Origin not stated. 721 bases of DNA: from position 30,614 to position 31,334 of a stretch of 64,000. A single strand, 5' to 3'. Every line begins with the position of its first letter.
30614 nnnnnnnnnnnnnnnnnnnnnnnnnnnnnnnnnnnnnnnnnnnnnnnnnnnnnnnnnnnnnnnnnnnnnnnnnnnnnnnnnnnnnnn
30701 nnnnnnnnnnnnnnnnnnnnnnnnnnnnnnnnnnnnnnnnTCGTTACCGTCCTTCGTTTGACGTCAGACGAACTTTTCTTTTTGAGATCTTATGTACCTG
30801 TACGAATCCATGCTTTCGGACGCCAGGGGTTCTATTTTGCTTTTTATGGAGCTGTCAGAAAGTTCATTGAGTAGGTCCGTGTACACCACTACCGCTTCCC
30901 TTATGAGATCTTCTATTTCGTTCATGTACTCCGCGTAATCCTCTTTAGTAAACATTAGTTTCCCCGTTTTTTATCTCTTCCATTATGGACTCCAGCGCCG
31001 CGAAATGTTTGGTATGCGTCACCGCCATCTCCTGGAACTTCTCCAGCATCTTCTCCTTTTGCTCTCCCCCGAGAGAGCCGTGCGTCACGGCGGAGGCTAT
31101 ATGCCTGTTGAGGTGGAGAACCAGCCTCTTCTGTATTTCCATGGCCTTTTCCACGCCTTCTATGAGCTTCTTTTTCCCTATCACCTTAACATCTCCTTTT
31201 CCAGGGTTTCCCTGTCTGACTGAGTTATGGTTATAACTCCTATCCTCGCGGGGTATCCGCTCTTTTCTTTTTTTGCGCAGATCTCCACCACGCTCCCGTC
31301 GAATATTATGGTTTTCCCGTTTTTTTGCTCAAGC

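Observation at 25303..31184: Duplicated cassette of two overlapping small genes bracketing a two-component and EPS block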

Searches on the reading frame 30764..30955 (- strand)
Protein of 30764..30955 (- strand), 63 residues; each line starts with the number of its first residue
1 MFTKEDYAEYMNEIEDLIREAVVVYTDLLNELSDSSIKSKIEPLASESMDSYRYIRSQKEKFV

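Call 4: search_protein_families(library=pfam, proteins=[window:30764-30955:-], max_evalue=1)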
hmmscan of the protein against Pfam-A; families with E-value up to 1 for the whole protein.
window:30764-30955:- (63 aa): 0 families

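Call 7: search_protein_families(library=ncbifam, proteins=[window:30764-30955:-], max_evalue=1)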
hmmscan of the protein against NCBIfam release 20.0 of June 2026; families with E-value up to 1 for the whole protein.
window:30764-30955:- (63 aa): 0 families

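Call 42: find_related_loci(query=A7, collection=genome_contigs, flank=10000)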
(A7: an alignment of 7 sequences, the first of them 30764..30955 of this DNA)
Query A7 (63 aa) in genome_contigs; peptide patterns used: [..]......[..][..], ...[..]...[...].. (x = any residue, [..] = any of these).
60 stretches matched a pattern; 16 encode a relative of the query (tblastn E <= 1e-3); 16 distinct loci.
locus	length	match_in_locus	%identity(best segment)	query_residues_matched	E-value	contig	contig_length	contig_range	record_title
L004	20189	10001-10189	62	1-63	2e-26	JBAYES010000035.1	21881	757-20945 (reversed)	MAG: Candidatus Omnitrophota bacterium isolate SO_2016_CLC_T2_83 scaffold01796_PH3_Jul20_2016, whole genome shotgun sequ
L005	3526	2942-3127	47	1-62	4e-20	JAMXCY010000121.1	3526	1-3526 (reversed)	MAG: Candidatus Omnitrophota bacterium isolate MohnsGC05_bin023 NODE_125_length_3526_cov_5.421861, whole genome shotgun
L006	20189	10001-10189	48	1-63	3e-19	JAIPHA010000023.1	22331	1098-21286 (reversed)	MAG: Candidatus Omnitrophota bacterium isolate Tobar13.5m-G63 Tobar13-5m-20mill-C575, whole genome shotgun sequence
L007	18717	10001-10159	57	1-53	4e-18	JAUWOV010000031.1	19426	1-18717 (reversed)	MAG: bacterium isolate CSMAG_2459 CSMAG_2459_k141_426923_length_19426_cov_19.9567, whole genome shotgun sequence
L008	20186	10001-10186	45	1-62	1e-17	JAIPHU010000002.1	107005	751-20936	MAG: Candidatus Omnitrophota bacterium isolate Tobar15.5-16.5m-G38 Tobar15-5-16-5m-C51, whole genome shotgun sequence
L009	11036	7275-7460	48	1-62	2e-17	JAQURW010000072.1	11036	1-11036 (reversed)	MAG: Candidatus Omnitrophota bacterium isolate STD1_82 NODE_16558_length_11036_cov_2.755798_Sandtown_D1, whole genome sh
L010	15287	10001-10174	53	5-62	3e-17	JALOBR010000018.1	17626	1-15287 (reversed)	MAG: Candidatus Omnitrophota bacterium isolate SO_2017_LW3 bin 47 NODE_8685_length_17626_cov_1.442482_LW162_2017, whole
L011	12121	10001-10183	49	1-61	7e-17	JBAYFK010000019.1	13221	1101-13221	MAG: Candidatus Omnitrophota bacterium isolate SO_2016_GW1_1 scaffold08216_OW334_2016, whole genome shotgun sequence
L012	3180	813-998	45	1-62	6e-17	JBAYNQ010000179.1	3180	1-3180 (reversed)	MAG: Candidatus Omnitrophota bacterium isolate SO_2016_LW1_69 scaffold61583_LW64-88_2016, whole genome shotgun sequence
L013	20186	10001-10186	45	1-62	1e-16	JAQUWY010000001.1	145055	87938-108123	MAG: Candidatus Omnitrophota bacterium isolate STD2_200 NODE_296_length_145055_cov_5.363884_Sandtown_D2, whole genome sh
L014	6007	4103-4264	44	10-63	6e-15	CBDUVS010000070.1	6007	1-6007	MAG TPA_asm: uncultured bacterium isolate SRR21487743_metabat2_69 genome assembly, contig: ERZ25748485.5889, whole genom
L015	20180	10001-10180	38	4-63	9e-15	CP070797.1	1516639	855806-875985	MAG: Candidatus Omnitrophota bacterium isolate bin140 chromosome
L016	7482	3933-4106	43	1-58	2e-14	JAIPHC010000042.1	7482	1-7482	MAG: Candidatus Omnitrophota bacterium isolate Tobar14m-G24 Tobar14m-C6016, whole genome shotgun sequence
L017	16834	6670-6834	29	1-55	5e-6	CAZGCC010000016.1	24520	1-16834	MAG TPA_asm: uncultured bacterium isolate binchicken_co113_1 genome assembly, contig: NODE_2254_length_24520_cov_4.29908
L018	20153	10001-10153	25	1-51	2e-4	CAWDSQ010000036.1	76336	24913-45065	MAG: uncultured delta proteobacterium isolate MFD04716.bin.2.188 genome assembly, contig: contig_99461, whole genome sho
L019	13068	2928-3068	32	1-47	2e-4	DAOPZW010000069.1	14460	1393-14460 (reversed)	MAG TPA_asm: Elusimicrobiales bacterium isolate AMR_MDS_1278 NODE_4543_length_14460_cov_4.875113, whole genome shotgun s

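Call 48: search_protein_families(library=pfam, proteins=[L017:6670-7161:+, L018:9776-10513:+, L013:10622-11791:+, L008:10688-12790:+, L019:3143-3925:+, L019:3938-4675:+, L008:18634-20184:+, L017:7211-7573:+], max_evalue=0.1)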
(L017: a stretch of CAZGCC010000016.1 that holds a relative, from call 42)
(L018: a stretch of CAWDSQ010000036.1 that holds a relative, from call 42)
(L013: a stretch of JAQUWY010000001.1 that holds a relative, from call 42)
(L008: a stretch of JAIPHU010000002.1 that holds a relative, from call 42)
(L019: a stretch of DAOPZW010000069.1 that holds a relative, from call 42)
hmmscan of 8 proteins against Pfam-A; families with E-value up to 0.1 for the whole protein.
L017:6670-7161:+ (163 aa): 1 family
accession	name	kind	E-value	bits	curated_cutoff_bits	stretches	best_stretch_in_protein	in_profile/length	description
PF07238.19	PilZ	-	2.8e-06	28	22.5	1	75-157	7-85/102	PilZ domain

L018:9776-10513:+ (245 aa): 1 family
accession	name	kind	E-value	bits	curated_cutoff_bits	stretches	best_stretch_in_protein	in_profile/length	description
PF07238.19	PilZ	-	4.2e-12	46.7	22.5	1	143-231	1-87/102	PilZ domain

L013:10622-11791:+ (389 aa): 1 family
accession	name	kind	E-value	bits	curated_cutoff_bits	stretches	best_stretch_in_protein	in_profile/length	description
PF01270.23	Glyco_hydro_8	-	1.2e-38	133.4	24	1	26-284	24-268/341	Glycosyl hydrolases family 8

L008:10688-12790:+ (700 aa): 10 families
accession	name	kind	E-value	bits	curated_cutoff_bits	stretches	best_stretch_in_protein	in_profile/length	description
PF00009.33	GTP_EFTU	-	6.4e-66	222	26.5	1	9-282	2-188/188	Elongation factor Tu GTP binding domain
PF03764.24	EFG_IV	-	3.1e-44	150.1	24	1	480-598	1-120/121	Elongation factor G, domain IV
PF14492.12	EFG_III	-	2.6e-32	111.1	27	1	405-478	1-74/75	Elongation Factor G, domain III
PF00679.30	EFG_C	-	4.9e-27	94.2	27.9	1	601-687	1-88/89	Elongation factor G C-terminus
PF03144.31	GTP_EFTU_D2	-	1.1e-17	64.6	30.3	1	325-392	1-73/73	Elongation factor Tu domain 2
PF22042.2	EF-G_D2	-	1.6e-16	60.6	27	1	310-394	1-84/84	Elongation factor G domain 2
PF16658.11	RF3_C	-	3e-09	37.2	40.1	1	413-489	14-90/132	Class II release factor RF3, C-terminal domain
PF01926.29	MMR_HSR1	-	0.018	15.6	21.9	1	18-136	7-113/113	50S ribosome-binding GTPase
PF21578.3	117-like_vir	-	0.035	14.7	27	0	180-246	25-88/101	Virus, 117-like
PF04548.22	AIG1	-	0.055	13.2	27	0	57-93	31-67/212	AIG1 family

L019:3143-3925:+ (260 aa): 0 families

L019:3938-4675:+ (245 aa): 0 families

L008:18634-20184:+ (517 aa): 5 families
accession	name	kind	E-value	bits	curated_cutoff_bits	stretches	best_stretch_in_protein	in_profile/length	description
PF13185.12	GAF_2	-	1.8e-05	25.4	28.6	1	324-459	5-135/136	GAF domain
PF12729.13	4HB_MCP_1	-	0.0022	18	27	1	8-151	7-148/181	Four helix bundle sensory module for signal transduction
PF12698.13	ABC2_membrane_3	-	0.0094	15.5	31.6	1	70-241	46-201/347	ABC-2 family transporter protein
PF00672.30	HAMP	-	0.011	16.5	25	1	224-271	5-46/53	HAMP domain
PF01541.30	GIY-YIG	-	0.093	13.5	22.6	0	155-178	11-34/78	GIY-YIG catalytic domain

L017:7211-7573:+ (120 aa): 5 families
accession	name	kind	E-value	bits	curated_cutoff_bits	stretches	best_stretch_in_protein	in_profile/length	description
PF07883.17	Cupin_2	-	7.1e-10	38.9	27.2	1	41-107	4-70/70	Cupin domain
PF00190.28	Cupin_1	-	1.3e-05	25.2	22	1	37-107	35-113/151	Cupin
PF01050.24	MannoseP_isomer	-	0.0031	18.1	23.6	1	32-114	25-108/116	Mannose-6-phosphate isomerase C-terminal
PF02311.25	AraC_binding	-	0.0088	16.2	21.1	1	39-90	7-58/135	AraC-like ligand binding domain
PF11699.14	CENP-C_C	-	0.017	15.8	29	1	45-100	23-78/85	Mif2/CENP-C like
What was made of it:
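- PilZ fusion points to signal input (call 48).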

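Call 58: search_solved_structures(query=A11, max_evalue=1, show_alignments=2)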
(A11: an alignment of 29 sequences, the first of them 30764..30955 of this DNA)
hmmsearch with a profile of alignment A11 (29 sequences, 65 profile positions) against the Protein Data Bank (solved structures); distinct sequences matched with E-value up to 1: 2.
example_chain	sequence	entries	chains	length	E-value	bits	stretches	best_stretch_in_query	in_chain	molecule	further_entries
7jqe_A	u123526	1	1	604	0.0025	20.9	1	8-49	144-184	ESAT-6/WXG100 secretion system protein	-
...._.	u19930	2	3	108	0.64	13.2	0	18-50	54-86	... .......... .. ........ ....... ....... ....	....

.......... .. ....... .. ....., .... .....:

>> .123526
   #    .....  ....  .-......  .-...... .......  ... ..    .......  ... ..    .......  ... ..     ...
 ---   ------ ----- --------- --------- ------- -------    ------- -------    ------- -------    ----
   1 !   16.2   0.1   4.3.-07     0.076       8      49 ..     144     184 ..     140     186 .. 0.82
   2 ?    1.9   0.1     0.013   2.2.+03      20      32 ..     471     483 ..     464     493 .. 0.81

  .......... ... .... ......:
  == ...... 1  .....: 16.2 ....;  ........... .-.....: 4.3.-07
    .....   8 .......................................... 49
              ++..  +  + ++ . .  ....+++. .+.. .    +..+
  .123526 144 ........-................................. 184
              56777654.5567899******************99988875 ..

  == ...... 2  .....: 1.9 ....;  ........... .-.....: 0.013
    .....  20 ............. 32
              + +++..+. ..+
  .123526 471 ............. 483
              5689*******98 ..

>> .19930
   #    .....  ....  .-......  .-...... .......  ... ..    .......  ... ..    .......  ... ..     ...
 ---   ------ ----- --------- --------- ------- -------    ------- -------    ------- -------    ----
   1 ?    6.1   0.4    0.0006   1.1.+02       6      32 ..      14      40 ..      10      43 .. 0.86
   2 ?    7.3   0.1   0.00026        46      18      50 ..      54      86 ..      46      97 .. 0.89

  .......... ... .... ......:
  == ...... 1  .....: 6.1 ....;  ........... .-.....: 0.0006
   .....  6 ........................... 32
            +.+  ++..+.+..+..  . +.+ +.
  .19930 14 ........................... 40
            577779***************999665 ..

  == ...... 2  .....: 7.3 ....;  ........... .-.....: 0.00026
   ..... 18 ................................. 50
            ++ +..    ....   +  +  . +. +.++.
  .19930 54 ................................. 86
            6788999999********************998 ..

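Call 65: list_cluster_members(proteins=[P0001, P0004, P0003, window:30764-30955:-, P0008, P0048, P0011, P0022, P0013, P0014])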
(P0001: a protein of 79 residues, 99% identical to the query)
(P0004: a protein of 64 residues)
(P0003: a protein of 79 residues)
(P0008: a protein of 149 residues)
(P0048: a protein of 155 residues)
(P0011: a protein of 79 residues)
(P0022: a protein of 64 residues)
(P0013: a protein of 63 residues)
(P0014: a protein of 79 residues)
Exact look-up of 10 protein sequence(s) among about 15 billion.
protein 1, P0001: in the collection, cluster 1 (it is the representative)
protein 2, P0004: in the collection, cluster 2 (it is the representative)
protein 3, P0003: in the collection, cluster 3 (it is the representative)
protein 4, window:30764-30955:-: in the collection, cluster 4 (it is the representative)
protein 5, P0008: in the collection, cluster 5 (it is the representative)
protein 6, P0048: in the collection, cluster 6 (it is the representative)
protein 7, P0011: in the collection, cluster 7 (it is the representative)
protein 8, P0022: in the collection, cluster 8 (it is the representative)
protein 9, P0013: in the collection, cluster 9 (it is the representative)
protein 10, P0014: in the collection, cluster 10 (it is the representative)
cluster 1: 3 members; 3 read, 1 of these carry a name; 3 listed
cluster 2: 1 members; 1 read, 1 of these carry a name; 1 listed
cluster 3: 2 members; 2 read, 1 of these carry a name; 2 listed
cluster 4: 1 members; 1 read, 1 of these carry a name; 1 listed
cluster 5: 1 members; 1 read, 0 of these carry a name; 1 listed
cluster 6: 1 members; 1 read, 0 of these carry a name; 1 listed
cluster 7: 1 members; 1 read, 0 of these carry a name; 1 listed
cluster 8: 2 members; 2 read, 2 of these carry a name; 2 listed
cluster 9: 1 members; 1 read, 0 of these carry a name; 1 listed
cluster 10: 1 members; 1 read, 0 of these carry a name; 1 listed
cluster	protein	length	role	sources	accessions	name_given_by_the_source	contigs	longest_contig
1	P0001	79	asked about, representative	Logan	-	-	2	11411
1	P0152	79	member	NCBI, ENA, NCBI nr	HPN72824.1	MAG TPA: hypothetical protein PKZ41_02385 [Candidatus Omnitrophota bacterium] | hypothetical protein [Candidatus Omnitrophota bacterium]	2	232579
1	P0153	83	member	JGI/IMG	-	-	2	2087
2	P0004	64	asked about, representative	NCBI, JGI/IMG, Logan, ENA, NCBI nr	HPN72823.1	MAG TPA: hypothetical protein PKZ41_02380 [Candidatus Omnitrophota bacterium] | hypothetical protein [Candidatus Omnitrophota bacterium]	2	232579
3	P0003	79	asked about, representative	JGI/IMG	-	-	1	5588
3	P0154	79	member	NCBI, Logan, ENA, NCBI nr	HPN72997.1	MAG TPA: hypothetical protein PKZ41_03275 [Candidatus Omnitrophota bacterium] | hypothetical protein [Candidatus Omnitrophota bacterium]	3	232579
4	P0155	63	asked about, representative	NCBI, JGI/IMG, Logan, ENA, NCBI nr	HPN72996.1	MAG TPA: hypothetical protein PKZ41_03270 [Candidatus Omnitrophota bacterium] | hypothetical protein [Candidatus Omnitrophota bacterium]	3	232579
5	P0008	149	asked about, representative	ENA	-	-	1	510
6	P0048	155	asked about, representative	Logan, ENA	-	-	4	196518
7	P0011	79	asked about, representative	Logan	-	-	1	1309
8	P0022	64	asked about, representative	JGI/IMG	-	rubrerythrin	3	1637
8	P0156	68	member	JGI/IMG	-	rubrerythrin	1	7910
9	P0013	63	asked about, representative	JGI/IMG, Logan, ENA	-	-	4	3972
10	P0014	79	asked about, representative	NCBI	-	-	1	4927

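Call 81: search_protein_families(library=pfam, alignment_id=A11, max_evalue=1)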
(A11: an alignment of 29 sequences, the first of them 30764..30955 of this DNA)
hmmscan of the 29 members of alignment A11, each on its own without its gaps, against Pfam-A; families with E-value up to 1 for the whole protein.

A. member 1, window:30764-30955:- (63 aa): 0 families

B. families by the number of members that match (of 29 scanned): 29 families (the first 25 are shown)
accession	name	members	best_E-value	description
PF01798.23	Nop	2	0.035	snoRNA binding domain, fibrillarin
PF02614.20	UxaC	2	0.052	Glucuronate isomerase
PF19345.5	MTHFR_2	2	0.061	Mycobacterial methylenetetrahydrofolate reductase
PF06295.17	ZapG-like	1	0.0016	Z-ring associated protein G-like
PF16746.10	BAR_3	1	0.0025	BAR domain of APPL family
PF17830.6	STI1-HOP_DP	1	0.0065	STI1/HOP, DP domain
PF14201.11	DUF4318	1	0.011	Domain of unknown function (DUF4318)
PF15739.10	TSNAXIP1_N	1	0.013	Translin-associated factor X-interacting N-terminus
PF10437.14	Lip_prot_lig_C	1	0.02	Bacterial lipoate protein ligase C-terminus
PF08336.16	P4Ha_N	1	0.02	Prolyl 4-Hydroxylase alpha-subunit, N-terminal region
PF18274.6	V_ATPase_prox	1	0.023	Vacuolar ATPase Subunit I N-terminal proximal lobe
PF02734.22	Dak2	1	0.027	DAK2 domain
PF20851.2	SidM_Rab1-act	1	0.031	SidM, Rab1-activation domain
PF11757.13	RSS_P20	1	0.033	Suppressor of RNA silencing P21-like N-terminal domain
PF02404.20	SCF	1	0.042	Stem cell factor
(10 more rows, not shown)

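Call 85: search_protein_families(library=pfam, proteins=[L018:5821-9363:-, L018:10624-11193:+, L018:11502-12743:+, L018:12762-13484:+, L018:13573-14073:+, L015:7832-9046:+, L015:9043-9513:+, L015:9517-9783:+, L019:5418-7094:+, L017:8564-9973:+], max_evalue=0.001)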
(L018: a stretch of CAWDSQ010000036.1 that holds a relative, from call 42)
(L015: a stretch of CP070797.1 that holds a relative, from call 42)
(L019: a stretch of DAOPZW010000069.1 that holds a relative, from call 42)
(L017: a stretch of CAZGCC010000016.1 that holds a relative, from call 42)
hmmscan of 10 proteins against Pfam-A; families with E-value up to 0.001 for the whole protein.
L018:5821-9363:- (1180 aa): 5 families
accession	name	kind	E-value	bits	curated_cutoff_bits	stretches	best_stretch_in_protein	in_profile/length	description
PF07733.18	DNA_pol3_alpha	-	4.5e-103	344.8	23.9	1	321-588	2-260/260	Bacterial DNA polymerase III alpha NTPase domain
PF17657.6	DNA_pol3_finger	-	9.1e-63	211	22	1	591-756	1-165/166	Bacterial DNA polymerase III alpha subunit finger domain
PF02811.25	PHP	-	1.3e-60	204.9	26.4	1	29-201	1-163/164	PHP domain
PF14579.12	HHH_6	-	4.1e-33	113.9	25.6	1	831-919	2-90/90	Helix-hairpin-helix motif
PF01336.31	tRNA_anti-codon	-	2.4e-08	34.2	27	1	1017-1095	1-75/75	OB-fold nucleic acid binding domain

L018:10624-11193:+ (189 aa): 0 families

L018:11502-12743:+ (413 aa): 0 families

L018:12762-13484:+ (240 aa): 1 family
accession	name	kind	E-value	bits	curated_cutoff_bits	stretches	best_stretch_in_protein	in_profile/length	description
PF03358.20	FMN_red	-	1.6e-18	67.1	24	1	24-169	3-146/152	NADPH-dependent FMN reductase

L018:13573-14073:+ (166 aa): 2 families
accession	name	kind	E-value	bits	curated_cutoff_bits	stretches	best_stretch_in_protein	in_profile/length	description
PF00881.29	Nitroreductase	-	5.2e-28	98.7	23.5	2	4-53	1-50/167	Nitroreductase family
PF14512.11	TM1586_NiRdase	-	2.4e-13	50.6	27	1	20-55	157-193/215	Putative TM nitroreductase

L015:7832-9046:+ (404 aa): 1 family
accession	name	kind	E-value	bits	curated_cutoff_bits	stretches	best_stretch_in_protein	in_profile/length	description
PF07963.17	N_methyl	-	7e-05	22.7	21.2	1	7-28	5-26/27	Prokaryotic N-terminal methylation motif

L015:9043-9513:+ (156 aa): 0 families

L015:9517-9783:+ (88 aa): 0 families

L019:5418-7094:+ (558 aa): 9 families
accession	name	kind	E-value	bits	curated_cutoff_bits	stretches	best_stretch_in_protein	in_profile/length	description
PF07992.20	Pyr_redox_2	-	6e-35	121.5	26.1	1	244-530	2-291/291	Pyridine nucleotide-disulphide oxidoreductase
PF13192.12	Thioredoxin_3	-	9.7e-18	64.4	24.8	1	134-210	2-75/76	Thioredoxin domain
PF13738.12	Pyr_redox_3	-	2.3e-12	47.2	30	1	294-513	78-305/305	Pyridine nucleotide-disulphide oxidoreductase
PF00070.33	Pyr_redox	-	4.8e-12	46.7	22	1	384-455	1-79/82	Pyridine nucleotide-disulphide oxidoreductase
PF12831.13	FAD_oxidored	-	6.3e-06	26.2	27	1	245-279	2-38/416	FAD dependent oxidoreductase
PF00890.30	FAD_binding_2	-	9.2e-06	25.5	20.4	1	245-275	2-32/414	FAD binding domain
PF13241.12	NAD_binding_7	-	3.6e-05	24.7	22.1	0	381-430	6-54/104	Putative NAD(P)-binding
PF01266.30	DAO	-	0.0001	22.4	27.9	0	245-284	2-44/353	FAD dependent oxidoreductase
PF03486.20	HI0933_like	-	0.0003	20.8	50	0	244-274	2-32/244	HI0933-like protein Rossmann domain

L017:8564-9973:+ (469 aa): 10 families
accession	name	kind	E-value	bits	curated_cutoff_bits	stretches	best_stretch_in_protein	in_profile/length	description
PF14691.11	Fer4_20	-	7.1e-44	148.7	25.8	1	20-129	1-111/113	Dihydroprymidine dehydrogenase domain II, 4Fe-4S cluster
PF07992.20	Pyr_redox_2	-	4.9e-35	121.8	26.1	1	143-449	2-291/291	Pyridine nucleotide-disulphide oxidoreductase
PF00070.33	Pyr_redox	-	1.2e-12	48.6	22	2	283-350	1-71/82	Pyridine nucleotide-disulphide oxidoreductase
PF13738.12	Pyr_redox_3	-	5.3e-11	42.8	30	1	267-433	151-305/305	Pyridine nucleotide-disulphide oxidoreductase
PF13450.12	NAD_binding_8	-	8.3e-07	29.6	21.9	1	146-179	1-34/68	NAD(P)-binding Rossmann-like domain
PF12831.13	FAD_oxidored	-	9.7e-07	28.8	27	1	144-181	2-39/416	FAD dependent oxidoreductase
PF01262.27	AlaDh_PNT_C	-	3.1e-06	27.2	23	0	283-315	30-61/214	Alanine dehydrogenase/PNT, C-terminal domain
PF01494.25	FAD_binding_3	-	9.1e-05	22.3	22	0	143-173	3-33/349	FAD binding domain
PF01946.23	Thi4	-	0.00013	21.8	26.2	1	143-188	19-65/235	Thi4 family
PF03486.20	HI0933_like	-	0.00029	20.8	50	0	143-177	2-36/244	HI0933-like protein Rossmann domain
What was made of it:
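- AhpF-like, FMN-reductase and nitroreductase genes lie near L019 and L018 (call 85).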

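Call 98: search_protein_families(library=padloc, proteins=[window:30764-30955:-], max_evalue=1)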
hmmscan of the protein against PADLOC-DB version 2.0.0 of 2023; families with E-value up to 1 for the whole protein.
window:30764-30955:- (63 aa): 0 families

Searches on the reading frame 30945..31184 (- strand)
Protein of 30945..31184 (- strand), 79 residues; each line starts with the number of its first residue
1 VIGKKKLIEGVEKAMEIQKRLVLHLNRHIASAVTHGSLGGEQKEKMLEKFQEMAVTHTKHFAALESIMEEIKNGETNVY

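Call 4: search_protein_families(library=pfam, proteins=[window:30945-31184:-], max_evalue=1)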
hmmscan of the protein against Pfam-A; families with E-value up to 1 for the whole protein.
window:30945-31184:- (79 aa): 3 families
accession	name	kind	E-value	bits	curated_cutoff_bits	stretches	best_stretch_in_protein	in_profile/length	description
PF02500.21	DNA_pack_N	-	0.037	14.3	25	1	39-64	124-149/278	Probable DNA packing protein, N-terminus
PF04065.20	Not3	-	0.053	13.3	25.8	1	41-77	159-195/231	Not1 N-terminal domain, CCR4-Not complex component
PF17944.6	Arg_decarbox_C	-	0.18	12.8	23.3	1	19-53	13-44/51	Arginine decarboxylase C-terminal helical extension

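Call 7: search_protein_families(library=ncbifam, proteins=[window:30945-31184:-], max_evalue=1)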
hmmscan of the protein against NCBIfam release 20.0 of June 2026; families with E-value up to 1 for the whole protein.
window:30945-31184:- (79 aa): 1 family
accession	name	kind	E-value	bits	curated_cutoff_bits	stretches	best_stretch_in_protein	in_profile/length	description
NF005539.0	PRK07201.1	equivalog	0.057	12.1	549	1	6-70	100-163/657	SDR family oxidoreductase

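Call 98: search_protein_families(library=padloc, proteins=[window:30945-31184:-], max_evalue=1)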
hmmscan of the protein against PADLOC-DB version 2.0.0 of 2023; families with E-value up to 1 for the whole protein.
window:30945-31184:- (79 aa): 0 families
